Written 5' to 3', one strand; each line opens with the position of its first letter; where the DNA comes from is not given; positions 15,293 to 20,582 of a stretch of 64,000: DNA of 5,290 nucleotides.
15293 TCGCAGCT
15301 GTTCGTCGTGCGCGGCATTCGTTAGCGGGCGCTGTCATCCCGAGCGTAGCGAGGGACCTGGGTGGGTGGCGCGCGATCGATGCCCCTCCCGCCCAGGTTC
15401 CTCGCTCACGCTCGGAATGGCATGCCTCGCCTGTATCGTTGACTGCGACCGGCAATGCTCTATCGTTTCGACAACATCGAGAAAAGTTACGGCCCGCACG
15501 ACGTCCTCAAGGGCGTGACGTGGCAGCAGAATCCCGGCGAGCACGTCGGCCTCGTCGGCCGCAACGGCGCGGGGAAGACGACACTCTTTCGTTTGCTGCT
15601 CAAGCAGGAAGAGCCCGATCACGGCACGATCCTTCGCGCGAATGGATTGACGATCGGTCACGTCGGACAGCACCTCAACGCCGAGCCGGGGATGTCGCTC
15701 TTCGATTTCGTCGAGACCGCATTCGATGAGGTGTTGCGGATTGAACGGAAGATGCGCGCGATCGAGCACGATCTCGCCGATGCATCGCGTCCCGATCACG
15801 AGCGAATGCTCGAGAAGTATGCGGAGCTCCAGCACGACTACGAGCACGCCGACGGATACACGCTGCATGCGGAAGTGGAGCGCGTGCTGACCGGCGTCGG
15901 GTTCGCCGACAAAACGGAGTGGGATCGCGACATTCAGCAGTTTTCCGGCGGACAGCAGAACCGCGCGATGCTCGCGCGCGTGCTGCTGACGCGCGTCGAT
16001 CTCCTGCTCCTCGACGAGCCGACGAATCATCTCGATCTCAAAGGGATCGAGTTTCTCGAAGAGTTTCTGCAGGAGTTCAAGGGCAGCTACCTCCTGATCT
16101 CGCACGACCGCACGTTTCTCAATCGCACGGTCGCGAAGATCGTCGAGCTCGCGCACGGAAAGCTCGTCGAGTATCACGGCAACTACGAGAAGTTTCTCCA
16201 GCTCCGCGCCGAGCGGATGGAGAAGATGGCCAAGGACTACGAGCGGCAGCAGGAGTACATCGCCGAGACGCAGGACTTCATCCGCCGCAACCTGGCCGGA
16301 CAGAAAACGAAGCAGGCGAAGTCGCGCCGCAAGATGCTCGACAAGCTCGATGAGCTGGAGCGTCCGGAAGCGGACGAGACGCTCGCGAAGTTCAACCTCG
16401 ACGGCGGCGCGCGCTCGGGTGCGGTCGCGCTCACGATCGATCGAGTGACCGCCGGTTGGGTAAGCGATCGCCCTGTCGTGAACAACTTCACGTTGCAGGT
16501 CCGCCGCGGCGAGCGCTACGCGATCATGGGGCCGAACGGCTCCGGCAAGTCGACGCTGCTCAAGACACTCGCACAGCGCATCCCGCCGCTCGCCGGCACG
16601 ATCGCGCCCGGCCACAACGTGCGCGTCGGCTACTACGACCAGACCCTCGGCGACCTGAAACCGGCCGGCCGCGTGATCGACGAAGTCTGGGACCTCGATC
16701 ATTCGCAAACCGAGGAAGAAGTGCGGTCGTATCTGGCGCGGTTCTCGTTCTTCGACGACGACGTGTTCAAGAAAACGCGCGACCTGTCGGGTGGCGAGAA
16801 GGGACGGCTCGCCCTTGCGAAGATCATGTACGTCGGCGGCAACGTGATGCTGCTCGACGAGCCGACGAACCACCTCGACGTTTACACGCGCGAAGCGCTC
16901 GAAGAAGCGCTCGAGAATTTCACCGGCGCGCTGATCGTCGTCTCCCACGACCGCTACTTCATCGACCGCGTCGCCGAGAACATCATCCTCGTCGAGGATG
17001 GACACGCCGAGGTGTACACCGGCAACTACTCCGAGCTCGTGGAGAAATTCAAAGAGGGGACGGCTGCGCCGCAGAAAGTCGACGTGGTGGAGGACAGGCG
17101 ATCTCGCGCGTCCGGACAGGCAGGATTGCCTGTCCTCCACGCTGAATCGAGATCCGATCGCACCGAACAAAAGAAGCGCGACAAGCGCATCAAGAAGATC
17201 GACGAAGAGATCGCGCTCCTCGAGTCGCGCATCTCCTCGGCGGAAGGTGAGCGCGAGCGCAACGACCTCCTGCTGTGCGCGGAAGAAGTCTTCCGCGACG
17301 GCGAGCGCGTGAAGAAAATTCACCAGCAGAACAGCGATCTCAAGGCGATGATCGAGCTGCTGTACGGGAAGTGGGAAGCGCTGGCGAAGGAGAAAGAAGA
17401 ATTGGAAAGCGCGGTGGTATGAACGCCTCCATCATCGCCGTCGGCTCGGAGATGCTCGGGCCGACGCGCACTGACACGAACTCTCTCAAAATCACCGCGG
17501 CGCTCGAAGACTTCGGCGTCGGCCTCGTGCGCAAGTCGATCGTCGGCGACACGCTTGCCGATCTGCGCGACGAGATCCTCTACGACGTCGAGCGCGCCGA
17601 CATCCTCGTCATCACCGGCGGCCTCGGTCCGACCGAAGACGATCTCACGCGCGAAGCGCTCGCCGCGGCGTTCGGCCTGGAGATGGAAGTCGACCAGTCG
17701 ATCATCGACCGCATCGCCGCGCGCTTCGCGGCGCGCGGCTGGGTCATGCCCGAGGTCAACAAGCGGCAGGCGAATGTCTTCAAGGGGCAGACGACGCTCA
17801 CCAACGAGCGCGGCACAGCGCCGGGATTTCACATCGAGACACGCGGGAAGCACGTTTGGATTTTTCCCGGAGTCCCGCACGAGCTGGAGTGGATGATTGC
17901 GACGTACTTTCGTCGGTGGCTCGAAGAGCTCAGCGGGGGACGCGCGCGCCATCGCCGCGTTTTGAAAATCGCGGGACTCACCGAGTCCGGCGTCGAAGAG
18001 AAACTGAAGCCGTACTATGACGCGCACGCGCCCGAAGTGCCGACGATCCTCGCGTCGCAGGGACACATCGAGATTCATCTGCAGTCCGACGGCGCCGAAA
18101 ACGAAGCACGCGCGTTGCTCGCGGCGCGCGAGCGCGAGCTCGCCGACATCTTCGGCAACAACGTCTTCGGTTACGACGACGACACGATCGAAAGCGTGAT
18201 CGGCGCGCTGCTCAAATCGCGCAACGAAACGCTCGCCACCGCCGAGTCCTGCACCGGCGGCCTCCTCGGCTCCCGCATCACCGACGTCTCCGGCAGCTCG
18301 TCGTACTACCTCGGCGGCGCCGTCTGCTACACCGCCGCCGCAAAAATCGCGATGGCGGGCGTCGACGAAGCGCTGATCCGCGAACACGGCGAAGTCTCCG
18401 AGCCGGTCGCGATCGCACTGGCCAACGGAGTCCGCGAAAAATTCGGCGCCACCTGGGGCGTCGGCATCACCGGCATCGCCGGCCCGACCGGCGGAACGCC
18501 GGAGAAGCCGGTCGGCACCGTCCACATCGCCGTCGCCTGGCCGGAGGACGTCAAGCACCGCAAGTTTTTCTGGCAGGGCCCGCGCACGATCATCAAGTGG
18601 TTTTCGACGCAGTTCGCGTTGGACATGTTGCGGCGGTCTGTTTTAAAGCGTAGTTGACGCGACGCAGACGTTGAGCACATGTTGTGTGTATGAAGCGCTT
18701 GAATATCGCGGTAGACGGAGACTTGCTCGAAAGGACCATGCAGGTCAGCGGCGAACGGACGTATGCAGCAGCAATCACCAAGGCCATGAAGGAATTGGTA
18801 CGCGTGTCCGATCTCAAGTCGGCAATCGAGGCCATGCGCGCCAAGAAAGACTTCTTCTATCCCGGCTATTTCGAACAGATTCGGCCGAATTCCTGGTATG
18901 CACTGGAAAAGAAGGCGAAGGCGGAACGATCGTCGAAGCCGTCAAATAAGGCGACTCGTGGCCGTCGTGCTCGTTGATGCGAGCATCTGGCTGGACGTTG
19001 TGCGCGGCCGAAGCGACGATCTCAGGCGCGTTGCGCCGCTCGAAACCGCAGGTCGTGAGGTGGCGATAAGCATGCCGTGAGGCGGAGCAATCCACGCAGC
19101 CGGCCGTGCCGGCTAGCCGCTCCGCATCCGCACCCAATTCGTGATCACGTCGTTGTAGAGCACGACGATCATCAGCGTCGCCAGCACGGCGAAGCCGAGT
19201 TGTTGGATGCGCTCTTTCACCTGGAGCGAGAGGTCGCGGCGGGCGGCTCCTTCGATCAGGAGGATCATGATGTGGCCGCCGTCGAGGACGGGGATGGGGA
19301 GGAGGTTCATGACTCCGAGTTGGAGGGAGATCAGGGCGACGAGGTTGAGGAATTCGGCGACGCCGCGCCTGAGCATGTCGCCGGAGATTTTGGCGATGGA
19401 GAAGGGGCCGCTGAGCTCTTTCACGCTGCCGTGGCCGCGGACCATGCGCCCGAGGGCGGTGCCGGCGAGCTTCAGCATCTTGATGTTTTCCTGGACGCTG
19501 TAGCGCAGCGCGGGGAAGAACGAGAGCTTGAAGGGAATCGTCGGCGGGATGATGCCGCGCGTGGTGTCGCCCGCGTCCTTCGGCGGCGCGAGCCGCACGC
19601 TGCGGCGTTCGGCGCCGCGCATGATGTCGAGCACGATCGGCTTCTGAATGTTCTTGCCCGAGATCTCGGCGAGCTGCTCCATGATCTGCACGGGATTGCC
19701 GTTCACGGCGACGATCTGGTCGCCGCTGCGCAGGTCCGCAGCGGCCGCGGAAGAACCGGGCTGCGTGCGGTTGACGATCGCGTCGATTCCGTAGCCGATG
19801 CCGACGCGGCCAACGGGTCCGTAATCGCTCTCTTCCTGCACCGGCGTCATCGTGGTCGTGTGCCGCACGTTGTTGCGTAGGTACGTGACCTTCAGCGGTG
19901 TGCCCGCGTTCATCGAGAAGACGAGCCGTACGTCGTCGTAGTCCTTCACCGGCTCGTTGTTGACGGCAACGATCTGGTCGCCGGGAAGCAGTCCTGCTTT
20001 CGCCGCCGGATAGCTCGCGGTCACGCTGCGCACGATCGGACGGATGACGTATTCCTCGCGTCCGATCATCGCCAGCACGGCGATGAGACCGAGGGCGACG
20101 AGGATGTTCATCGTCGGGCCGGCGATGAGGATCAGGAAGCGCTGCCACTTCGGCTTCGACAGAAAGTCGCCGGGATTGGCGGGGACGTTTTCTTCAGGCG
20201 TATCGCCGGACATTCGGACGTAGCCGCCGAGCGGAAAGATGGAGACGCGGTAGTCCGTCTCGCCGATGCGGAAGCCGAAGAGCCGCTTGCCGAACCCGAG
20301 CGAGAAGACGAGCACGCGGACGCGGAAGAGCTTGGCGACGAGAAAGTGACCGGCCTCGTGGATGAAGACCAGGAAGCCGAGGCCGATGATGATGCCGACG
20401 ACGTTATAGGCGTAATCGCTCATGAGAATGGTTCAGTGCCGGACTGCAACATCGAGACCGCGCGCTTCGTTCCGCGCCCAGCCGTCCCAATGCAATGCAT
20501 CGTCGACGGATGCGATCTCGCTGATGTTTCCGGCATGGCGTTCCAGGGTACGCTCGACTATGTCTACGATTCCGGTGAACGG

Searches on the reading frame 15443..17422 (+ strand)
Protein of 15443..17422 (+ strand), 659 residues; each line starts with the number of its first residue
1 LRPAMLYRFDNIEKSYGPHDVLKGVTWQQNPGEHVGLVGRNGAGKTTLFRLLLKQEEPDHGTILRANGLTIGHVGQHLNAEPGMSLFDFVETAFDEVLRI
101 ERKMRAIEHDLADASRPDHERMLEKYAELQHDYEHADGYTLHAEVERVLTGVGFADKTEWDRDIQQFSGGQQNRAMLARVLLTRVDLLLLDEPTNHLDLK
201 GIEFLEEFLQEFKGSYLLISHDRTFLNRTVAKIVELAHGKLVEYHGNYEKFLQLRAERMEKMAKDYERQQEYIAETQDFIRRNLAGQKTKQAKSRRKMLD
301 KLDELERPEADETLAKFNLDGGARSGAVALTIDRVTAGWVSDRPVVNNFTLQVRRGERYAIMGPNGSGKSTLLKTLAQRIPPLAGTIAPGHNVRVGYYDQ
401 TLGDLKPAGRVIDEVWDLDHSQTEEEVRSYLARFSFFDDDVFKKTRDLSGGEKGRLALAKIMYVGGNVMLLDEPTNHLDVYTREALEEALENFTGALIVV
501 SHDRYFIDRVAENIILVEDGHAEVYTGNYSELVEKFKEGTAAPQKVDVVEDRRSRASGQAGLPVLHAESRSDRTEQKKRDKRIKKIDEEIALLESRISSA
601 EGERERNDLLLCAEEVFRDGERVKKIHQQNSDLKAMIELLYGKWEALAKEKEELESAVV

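Call 91: search_protein_families(library=pfam, proteins=[window:15443-17422:+], max_evalue=0.00001)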
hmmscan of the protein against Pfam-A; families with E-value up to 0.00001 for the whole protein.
window:15443-17422:+ (659 aa): 9 families
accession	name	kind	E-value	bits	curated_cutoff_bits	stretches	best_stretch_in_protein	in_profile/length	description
PF00005.33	ABC_tran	-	2.6e-54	184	25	2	22-195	1-137/137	ABC transporter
PF12848.13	ABC_tran_Xtn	-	8.5e-27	93.5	25.9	1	234-312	1-80/85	ABC transporter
PF13304.12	AAA_21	-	8.2e-21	75.8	27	0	36-97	3-70/304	AAA domain, putative AbiEii toxin, Type IV TA system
PF02463.25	SMC_N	-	1.4e-12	48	40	0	447-514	136-209/220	RecF/RecN/SMC N terminal domain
PF13191.12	AAA_16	-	2.6e-08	35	32.6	0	353-395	19-63/167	AAA ATPase domain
PF13555.12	AAA_29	-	3.6e-08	33.5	27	0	350-373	16-39/61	P-loop containing region of AAA domain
PF13476.12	AAA_23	-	1.5e-06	29.5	27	0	360-376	23-39/201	AAA domain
PF13401.12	AAA_22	-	1.8e-06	28.7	27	0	360-382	9-31/130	AAA domain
PF01926.29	MMR_HSR1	-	8.2e-06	26.4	21.9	0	34-57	1-23/113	50S ribosome-binding GTPase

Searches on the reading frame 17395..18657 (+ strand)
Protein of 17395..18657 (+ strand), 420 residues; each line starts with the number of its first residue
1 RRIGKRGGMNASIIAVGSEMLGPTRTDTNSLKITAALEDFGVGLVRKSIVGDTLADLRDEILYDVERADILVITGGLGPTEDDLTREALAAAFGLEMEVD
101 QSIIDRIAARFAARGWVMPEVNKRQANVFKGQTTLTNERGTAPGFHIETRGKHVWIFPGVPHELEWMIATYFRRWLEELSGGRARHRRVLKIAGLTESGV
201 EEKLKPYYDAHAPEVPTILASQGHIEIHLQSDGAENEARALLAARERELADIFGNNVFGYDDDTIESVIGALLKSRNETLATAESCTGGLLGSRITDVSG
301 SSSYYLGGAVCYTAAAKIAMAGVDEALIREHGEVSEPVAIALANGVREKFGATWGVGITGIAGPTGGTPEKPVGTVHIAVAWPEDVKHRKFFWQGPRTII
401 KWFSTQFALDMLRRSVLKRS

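Call 91: search_protein_families(library=pfam, proteins=[window:17395-18657:+], max_evalue=0.00001)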
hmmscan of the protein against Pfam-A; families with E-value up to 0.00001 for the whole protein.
window:17395-18657:+ (420 aa): 3 families
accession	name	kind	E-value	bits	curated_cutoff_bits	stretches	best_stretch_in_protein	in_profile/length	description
PF02464.23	CinA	-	3.4e-53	179.9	23.5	1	263-415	2-154/155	Competence-damaged protein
PF00994.29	MoCF_biosynth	-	3.7e-28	98.5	26.6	1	13-174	2-140/144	Probable molybdopterin binding domain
PF18146.6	CinA_KH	-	1.3e-10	41.7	27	1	187-259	1-73/73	Damage-inducible protein CinA KH domain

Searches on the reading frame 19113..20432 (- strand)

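Call 91: search_protein_families(library=pfam, proteins=[window:19113-20432:-], max_evalue=0.00001)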
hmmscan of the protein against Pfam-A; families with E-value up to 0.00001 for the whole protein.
window:19113-20432:- (439 aa): 6 families
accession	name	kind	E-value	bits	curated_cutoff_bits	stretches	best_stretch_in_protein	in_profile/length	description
PF02163.28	Peptidase_M50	-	2.6e-64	217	27.2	1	14-419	2-220/221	Peptidase family M50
PF17820.7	PDZ_6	-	4.3e-21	74.9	27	2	133-173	1-41/54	PDZ domain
PF13180.12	PDZ_2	-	9.5e-21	74.3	27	2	131-194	13-77/80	PDZ domain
PF00595.29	PDZ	-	6.7e-15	55.7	23.2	1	217-254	26-63/81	PDZ domain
PF14685.13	PDZ_Tricorn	-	3.2e-06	27.5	25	0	143-188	33-80/88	Tricorn protease PDZ domain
PF21558.3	Pept_S41_N_bact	-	4.9e-06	26.8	27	0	217-249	3-35/87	Bacteroidetes, Peptidase, S41 family, N-terminal domain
